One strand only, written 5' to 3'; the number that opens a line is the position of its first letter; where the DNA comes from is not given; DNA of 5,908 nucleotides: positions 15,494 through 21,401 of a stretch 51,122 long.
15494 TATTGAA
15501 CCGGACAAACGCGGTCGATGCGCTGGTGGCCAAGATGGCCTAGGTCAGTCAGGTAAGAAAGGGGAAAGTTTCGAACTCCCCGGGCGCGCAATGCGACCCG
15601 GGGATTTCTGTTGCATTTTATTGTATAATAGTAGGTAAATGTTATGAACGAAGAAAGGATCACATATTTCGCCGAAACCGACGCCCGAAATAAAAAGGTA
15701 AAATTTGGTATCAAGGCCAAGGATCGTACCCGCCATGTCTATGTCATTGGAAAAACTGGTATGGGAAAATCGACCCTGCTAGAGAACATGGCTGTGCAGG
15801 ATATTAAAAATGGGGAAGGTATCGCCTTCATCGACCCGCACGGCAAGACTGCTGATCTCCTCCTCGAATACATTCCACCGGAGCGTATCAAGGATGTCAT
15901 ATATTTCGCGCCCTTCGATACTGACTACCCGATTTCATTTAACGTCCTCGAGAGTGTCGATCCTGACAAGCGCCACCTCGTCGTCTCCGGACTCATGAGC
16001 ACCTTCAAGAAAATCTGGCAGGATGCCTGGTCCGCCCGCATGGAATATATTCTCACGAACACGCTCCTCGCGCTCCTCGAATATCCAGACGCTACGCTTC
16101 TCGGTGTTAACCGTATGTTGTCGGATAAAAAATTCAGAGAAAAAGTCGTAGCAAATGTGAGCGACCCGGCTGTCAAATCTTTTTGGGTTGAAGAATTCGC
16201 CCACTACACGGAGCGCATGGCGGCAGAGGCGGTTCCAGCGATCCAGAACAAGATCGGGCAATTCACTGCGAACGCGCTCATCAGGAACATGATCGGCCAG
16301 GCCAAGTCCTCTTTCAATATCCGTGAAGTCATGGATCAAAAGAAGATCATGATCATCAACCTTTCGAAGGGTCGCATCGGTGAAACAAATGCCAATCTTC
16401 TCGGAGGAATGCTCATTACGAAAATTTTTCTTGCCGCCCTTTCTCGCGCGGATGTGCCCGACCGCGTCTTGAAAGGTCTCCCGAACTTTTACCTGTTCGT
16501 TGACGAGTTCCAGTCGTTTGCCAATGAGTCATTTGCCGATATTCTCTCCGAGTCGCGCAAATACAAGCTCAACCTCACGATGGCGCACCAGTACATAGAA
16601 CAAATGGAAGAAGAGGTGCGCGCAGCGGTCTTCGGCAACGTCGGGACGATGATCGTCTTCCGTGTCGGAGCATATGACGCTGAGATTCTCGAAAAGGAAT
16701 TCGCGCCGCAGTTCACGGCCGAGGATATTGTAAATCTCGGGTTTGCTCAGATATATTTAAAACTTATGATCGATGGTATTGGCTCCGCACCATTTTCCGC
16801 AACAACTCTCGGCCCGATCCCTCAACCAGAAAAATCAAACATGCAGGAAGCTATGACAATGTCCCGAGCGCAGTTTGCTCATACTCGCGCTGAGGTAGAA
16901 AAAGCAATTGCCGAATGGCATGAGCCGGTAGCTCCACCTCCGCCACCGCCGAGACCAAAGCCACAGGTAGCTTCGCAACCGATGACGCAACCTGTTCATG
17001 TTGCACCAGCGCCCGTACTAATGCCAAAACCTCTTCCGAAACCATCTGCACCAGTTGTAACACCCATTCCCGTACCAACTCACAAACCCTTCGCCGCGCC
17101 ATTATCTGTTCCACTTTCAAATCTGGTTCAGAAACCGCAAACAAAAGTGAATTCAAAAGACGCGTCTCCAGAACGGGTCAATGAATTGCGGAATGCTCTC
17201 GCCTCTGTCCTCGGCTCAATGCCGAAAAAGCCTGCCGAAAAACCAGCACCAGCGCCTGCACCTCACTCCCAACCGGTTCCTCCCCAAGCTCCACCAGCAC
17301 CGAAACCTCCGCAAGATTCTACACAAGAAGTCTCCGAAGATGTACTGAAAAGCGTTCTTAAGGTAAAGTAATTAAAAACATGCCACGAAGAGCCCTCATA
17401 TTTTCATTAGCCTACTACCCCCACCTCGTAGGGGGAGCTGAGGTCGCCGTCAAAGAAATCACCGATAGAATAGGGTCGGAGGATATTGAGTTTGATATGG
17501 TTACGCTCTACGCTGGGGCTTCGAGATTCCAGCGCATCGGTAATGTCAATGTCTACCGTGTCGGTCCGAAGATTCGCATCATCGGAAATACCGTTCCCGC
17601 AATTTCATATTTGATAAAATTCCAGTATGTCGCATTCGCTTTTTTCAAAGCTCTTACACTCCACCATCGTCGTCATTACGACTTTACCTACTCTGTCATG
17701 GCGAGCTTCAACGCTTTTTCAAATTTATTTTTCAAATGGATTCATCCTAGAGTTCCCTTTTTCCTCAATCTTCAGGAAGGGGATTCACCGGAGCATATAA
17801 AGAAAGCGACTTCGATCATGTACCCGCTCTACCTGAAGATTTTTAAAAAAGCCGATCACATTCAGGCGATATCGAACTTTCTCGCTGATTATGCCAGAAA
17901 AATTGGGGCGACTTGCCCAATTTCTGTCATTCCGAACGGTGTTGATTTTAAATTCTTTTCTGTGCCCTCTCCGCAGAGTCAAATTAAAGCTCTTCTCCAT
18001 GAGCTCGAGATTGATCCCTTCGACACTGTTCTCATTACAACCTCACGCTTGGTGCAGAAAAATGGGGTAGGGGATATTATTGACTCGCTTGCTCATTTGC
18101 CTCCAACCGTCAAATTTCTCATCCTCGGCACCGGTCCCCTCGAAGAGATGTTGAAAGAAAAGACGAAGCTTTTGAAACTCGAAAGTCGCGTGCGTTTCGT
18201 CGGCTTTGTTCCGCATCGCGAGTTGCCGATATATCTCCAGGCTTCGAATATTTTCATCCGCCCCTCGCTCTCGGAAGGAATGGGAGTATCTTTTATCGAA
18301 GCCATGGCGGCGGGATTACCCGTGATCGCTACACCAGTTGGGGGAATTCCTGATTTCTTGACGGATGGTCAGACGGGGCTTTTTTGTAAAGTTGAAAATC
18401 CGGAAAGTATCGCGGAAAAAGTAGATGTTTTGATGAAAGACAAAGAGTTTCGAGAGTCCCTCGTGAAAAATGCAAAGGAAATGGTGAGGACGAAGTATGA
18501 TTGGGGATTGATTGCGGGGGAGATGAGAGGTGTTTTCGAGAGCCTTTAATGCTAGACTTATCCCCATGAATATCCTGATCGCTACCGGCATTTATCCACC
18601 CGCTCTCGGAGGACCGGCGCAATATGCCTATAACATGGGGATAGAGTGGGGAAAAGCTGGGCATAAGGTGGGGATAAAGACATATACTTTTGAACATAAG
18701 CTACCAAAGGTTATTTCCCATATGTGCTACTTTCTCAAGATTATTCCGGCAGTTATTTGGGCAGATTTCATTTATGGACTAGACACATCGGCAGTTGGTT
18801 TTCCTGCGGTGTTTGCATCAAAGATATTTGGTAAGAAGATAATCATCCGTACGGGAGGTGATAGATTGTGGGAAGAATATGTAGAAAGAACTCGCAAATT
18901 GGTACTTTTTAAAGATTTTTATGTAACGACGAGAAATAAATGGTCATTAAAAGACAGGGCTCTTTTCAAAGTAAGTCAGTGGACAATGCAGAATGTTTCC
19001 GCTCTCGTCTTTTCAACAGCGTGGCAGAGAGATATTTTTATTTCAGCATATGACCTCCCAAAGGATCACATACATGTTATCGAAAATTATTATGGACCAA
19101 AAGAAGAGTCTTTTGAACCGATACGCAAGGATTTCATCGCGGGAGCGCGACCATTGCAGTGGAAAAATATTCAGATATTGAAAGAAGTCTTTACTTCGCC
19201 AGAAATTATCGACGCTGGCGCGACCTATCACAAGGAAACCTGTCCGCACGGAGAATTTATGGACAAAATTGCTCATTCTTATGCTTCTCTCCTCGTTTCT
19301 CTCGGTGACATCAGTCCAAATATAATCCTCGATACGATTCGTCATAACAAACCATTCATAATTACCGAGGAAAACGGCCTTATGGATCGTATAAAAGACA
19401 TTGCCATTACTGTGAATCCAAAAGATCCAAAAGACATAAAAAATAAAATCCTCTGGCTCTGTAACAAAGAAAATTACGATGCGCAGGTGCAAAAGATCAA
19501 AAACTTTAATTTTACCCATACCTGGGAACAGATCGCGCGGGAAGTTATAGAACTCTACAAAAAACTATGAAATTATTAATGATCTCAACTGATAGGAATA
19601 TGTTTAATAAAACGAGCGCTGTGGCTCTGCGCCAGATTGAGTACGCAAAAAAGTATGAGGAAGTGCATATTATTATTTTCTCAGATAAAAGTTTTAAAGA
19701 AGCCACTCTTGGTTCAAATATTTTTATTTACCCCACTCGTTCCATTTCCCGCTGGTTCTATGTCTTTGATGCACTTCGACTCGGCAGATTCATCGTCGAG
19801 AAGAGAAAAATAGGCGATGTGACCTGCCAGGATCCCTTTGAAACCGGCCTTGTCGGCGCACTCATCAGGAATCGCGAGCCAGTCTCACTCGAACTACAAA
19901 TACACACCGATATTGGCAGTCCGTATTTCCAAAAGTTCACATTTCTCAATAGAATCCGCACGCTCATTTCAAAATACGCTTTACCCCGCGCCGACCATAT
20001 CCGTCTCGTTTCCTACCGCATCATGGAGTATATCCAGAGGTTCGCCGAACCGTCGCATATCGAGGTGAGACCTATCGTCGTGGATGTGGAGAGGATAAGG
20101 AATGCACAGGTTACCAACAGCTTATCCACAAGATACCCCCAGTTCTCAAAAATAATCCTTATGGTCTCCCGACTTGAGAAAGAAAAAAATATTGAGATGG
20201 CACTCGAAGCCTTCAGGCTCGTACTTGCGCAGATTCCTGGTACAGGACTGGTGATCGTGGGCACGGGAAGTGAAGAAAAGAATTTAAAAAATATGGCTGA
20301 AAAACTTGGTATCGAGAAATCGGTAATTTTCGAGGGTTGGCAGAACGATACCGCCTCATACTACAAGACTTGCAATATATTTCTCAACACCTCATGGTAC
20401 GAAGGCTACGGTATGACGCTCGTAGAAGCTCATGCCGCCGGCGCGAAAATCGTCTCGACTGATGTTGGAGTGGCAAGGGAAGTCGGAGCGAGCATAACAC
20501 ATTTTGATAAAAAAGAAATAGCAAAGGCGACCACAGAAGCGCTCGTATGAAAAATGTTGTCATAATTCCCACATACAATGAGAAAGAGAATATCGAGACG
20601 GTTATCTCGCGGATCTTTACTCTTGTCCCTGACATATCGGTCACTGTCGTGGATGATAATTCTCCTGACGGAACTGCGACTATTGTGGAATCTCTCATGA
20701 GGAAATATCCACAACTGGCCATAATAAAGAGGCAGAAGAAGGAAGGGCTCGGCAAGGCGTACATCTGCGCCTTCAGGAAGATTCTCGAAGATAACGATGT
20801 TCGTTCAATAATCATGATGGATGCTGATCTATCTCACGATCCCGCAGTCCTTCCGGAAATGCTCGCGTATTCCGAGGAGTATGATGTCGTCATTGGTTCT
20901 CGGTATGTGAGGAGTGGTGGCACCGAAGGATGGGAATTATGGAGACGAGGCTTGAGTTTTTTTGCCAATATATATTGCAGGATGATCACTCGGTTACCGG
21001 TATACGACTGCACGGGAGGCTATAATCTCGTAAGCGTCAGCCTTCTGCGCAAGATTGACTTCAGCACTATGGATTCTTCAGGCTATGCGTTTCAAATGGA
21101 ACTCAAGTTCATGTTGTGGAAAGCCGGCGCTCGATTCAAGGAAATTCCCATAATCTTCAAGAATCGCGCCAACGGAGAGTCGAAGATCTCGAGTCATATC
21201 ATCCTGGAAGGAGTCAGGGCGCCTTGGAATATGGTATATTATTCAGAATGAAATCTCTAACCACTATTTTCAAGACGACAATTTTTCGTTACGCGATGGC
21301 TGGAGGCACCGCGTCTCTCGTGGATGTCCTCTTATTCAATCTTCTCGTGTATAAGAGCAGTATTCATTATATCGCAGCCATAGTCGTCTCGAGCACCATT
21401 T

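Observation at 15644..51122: Glycan island of >34 kb and about 32 consecutive genes with no recognisable export or initiation machinery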

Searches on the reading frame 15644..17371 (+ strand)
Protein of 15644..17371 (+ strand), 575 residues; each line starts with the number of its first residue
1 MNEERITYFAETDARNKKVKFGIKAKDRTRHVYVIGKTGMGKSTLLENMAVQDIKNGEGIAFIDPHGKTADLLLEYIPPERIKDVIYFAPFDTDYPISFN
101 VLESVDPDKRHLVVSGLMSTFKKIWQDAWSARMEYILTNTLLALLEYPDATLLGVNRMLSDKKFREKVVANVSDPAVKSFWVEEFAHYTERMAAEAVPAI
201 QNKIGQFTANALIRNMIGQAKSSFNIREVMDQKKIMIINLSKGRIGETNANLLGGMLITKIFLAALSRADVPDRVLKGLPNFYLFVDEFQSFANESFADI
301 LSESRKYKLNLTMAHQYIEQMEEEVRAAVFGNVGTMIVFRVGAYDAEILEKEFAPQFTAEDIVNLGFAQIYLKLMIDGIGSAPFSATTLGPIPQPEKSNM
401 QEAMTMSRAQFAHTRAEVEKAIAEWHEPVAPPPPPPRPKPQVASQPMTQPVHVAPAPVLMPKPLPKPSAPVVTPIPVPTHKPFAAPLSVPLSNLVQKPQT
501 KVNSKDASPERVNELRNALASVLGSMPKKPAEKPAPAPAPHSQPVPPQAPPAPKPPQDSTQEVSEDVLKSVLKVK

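Call 4: search_protein_families(library=pfam, proteins=[window:15644-17371:+], max_evalue=0.01)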
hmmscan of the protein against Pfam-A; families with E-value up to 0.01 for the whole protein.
window:15644-17371:+ (575 aa): 8 families
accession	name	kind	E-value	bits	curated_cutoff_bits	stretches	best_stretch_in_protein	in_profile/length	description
PF10412.15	TrwB_AAD_bind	-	2.8e-10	40.1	20.5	1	24-342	10-311/387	Type IV secretion-system coupling protein DNA-binding domain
PF02534.20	T4SS-DNA_transf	-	1.5e-07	31.1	20.1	1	21-324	44-347/468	Type IV secretory system Conjugative DNA transfer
PF01935.23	DUF87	-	4e-07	30.8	23.2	1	16-248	9-209/220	Helicase HerA, central domain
PF12696.13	TraG-D_C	-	1.3e-05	25.6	22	1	282-342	2-67/126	TraM recognition site of TraD and TraG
PF13191.12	AAA_16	-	0.0008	20.4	32.6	0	26-51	21-46/167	AAA ATPase domain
PF13401.12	AAA_22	-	0.002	18.9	27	0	28-71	4-48/130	AAA domain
PF25199.1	nSTAND_NTPase5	-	0.0021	18.3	34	1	24-71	36-84/145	Novel STAND NTPase 5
PF19044.6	P-loop_TraG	-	0.0078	15.3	25.8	0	29-135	29-130/413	TraG P-loop domain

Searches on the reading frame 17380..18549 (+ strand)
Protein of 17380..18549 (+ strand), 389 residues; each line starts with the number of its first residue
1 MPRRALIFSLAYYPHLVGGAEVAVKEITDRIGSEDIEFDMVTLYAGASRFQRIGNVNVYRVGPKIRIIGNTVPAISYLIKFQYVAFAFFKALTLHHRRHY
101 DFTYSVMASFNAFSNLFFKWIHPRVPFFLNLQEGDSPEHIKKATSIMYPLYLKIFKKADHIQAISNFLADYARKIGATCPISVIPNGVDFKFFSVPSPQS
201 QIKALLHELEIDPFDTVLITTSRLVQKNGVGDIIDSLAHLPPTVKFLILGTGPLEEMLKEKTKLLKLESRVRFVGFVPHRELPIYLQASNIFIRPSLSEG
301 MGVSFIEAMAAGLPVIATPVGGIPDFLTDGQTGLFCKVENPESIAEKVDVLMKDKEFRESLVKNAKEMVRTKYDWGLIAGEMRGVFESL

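Call 4: search_protein_families(library=pfam, proteins=[window:17380-18549:+], max_evalue=0.01)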
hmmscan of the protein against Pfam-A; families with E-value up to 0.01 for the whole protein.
window:17380-18549:+ (389 aa): 6 families
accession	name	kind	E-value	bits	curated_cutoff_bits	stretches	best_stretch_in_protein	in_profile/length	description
PF00534.26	Glycos_transf_1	-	1.7e-40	138.8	26.4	1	211-368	11-172/172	Glycosyl transferases group 1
PF13692.12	Glyco_trans_1_4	-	6.1e-33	114.5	27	1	217-354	3-142/142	Glycosyl transferases group 1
PF13524.12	Glyco_trans_1_2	-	1.5e-12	48.1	25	1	233-376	5-136/144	Glycosyl transferase-like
PF13439.12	Glyco_transf_4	-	2.4e-10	41.2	28.5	1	17-190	1-168/170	Glycosyltransferase Family 4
PF13579.12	Glyco_trans_4_4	-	8.8e-06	26.6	29.7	1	18-187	1-158/158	Glycosyl transferase 4-like domain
PF20706.3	GT4-conflict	-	9.1e-06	25.3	26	1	271-345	263-334/385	Family 4 Glycosyltransferase in conflict systems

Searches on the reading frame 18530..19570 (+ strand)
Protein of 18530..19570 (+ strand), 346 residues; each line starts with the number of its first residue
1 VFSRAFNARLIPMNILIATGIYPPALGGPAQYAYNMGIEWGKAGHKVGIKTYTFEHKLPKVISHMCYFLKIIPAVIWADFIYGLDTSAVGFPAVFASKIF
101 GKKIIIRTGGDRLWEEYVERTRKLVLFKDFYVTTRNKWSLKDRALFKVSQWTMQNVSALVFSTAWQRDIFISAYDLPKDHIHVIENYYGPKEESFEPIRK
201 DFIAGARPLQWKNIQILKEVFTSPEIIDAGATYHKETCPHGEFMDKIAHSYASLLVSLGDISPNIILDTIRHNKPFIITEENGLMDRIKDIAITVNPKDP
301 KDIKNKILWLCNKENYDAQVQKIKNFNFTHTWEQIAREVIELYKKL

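Call 4: search_protein_families(library=pfam, proteins=[window:18530-19570:+], max_evalue=0.01)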
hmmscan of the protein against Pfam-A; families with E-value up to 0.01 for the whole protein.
window:18530-19570:+ (346 aa): 1 family
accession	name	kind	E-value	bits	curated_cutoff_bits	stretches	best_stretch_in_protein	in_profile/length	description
PF13439.12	Glyco_transf_4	-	5e-05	23.8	28.5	0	136-186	114-164/170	Glycosyltransferase Family 4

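Call 8: search_protein_families(library=pfam, proteins=[window:18530-19570:+], max_evalue=1)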
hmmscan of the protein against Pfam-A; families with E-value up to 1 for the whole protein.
window:18530-19570:+ (346 aa): 3 families
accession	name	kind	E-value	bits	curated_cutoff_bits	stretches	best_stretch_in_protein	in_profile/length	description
PF13439.12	Glyco_transf_4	-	5e-05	23.8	28.5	1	136-186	114-164/170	Glycosyltransferase Family 4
PF13579.12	Glyco_trans_4_4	-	0.069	13.9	29.7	1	140-186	112-157/158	Glycosyl transferase 4-like domain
PF13692.12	Glyco_trans_1_4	-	0.3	11.8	27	1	251-312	78-141/142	Glycosyl transferases group 1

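Call 29: search_protein_families(library=ncbifam, proteins=[window:18530-19570:+], max_evalue=0.01)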
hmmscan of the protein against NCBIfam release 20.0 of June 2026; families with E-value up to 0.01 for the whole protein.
window:18530-19570:+ (346 aa): 0 families

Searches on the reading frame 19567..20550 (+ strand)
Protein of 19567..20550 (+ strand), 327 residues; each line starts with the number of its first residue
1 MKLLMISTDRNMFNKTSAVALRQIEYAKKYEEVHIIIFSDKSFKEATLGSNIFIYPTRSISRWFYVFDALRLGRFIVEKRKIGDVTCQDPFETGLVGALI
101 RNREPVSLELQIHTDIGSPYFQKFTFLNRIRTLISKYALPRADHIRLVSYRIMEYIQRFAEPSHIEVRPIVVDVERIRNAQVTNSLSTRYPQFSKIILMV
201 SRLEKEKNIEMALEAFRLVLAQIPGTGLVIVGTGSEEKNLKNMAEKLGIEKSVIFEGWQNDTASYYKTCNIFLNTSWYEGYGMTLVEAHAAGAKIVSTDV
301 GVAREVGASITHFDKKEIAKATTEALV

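Call 4: search_protein_families(library=pfam, proteins=[window:19567-20550:+], max_evalue=0.01)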
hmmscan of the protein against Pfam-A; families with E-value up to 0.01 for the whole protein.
window:19567-20550:+ (327 aa): 5 families
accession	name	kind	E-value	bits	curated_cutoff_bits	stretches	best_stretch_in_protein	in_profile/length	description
PF00534.26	Glycos_transf_1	-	8.6e-31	107.2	26.4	1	194-306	15-130/172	Glycosyl transferases group 1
PF13692.12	Glyco_trans_1_4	-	2.2e-26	93.3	27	1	195-324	2-138/142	Glycosyl transferases group 1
PF20706.3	GT4-conflict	-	1.5e-06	27.9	26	1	151-308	156-322/385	Family 4 Glycosyltransferase in conflict systems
PF13439.12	Glyco_transf_4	-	1.2e-05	25.8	28.5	1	28-176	17-170/170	Glycosyltransferase Family 4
PF13579.12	Glyco_trans_4_4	-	0.0087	16.9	29.7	0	69-169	60-156/158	Glycosyl transferase 4-like domain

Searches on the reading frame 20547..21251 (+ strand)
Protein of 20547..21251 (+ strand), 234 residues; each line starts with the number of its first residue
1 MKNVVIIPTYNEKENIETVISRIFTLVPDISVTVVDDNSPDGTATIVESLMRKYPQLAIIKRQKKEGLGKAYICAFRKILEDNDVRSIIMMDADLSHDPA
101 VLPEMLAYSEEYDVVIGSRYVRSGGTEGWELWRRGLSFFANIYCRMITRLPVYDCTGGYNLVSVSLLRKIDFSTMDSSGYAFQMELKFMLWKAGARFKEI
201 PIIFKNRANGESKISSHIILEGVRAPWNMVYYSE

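Call 4: search_protein_families(library=pfam, proteins=[window:20547-21251:+], max_evalue=0.01)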
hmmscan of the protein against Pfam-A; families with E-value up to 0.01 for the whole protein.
window:20547-21251:+ (234 aa): 2 families
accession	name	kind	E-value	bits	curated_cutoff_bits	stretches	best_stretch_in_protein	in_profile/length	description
PF00535.33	Glycos_transf_2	-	8.6e-30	104.3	23.3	1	5-170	2-167/168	Glycosyl transferase family 2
PF13641.12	Glyco_tranf_2_3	-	1e-06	29.4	27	1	5-132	5-135/230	Glycosyltransferase like family 2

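Call 15: search_protein_families(library=ncbifam, proteins=[window:20547-21251:+], max_evalue=0.001)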
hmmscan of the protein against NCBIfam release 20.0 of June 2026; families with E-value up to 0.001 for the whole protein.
window:20547-21251:+ (234 aa): 16 families
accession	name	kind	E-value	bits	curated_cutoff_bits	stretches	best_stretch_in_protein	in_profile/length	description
TIGR04182.1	glyco_TIGR04182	equivalog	3.3e-16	59.5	325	1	4-213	3-200/293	S-layer glycoprotein N-glycosyltransferase AglJ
NF041391.1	DPhHxTase_Halo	equivalog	6.1e-12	45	375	1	9-214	3-192/213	dolichyl-phosphate hexose transferase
NF047588.1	GlcsyltransPgfSStrep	equivalog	1.5e-11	44.1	500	1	1-141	1-142/308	glycosyltransferase PgfS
TIGR03937.1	PgaC_IcaA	equivalog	1e-10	41.2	422.3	1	5-102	49-143/407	poly-beta-1,6-N-acetyl-D-glucosamine synthase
TIGR03469.1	HpnB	hypoth_equivalog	1.7e-09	37.2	379.25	1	4-143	47-196/386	hopene-associated glycosyltransferase HpnB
NF007986.1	PRK10714.1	equivalog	9.2e-09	34.7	529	1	3-123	8-130/316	undecaprenyl-phosphate 4-deoxy-4-formamido-L-arabinose transferase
NF053846.1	glyco_with_XrtP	equivalog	1.9e-08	33.4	520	1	6-107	46-156/440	XrtP-associated glycosyltransferase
NF058614.1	PPMAGASynPpgS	equivalog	1.3e-07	31.3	370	1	5-201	4-193/226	polyprenyl-phospho-N-acetylgalactosaminyl synthase PpgS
NF045692.1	OglycostaseCruG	equivalog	5.6e-07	28.8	600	1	4-121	44-167/386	2'-O-glycosyltransferase CruG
TIGR04283.1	glyco_like_mftF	equivalog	6e-07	29.3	182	1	5-52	3-51/221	TIGR04283 family arsenosugar biosynthesis glycosyltransferase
NF038302.1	EPS_HpsE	equivalog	3.3e-06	26.3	300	1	4-96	4-98/307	hormogonium polysaccharide biosynthesis glycosyltransferase HpsE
NF041875.1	EPS_EpsD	equivalog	5.4e-06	26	370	1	5-117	3-114/325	exopolysaccharide biosynthesis glycosyltransferase EpsD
NF007482.0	PRK10073.1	equivalog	3.8e-05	22.8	423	1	4-106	9-107/334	glycosyltransferase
NF047683.1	TeichurnBiosyTuaG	equivalog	0.00023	20.9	400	1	5-110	10-112/252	teichuronic acid biosynthesis protein TuaG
NF050050.1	ProtGlycPglI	equivalog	0.00024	20.6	500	1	4-67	5-70/306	GalNAc(5)-diNAcBac-PP-undecaprenol beta-1,3-glucosyltransferase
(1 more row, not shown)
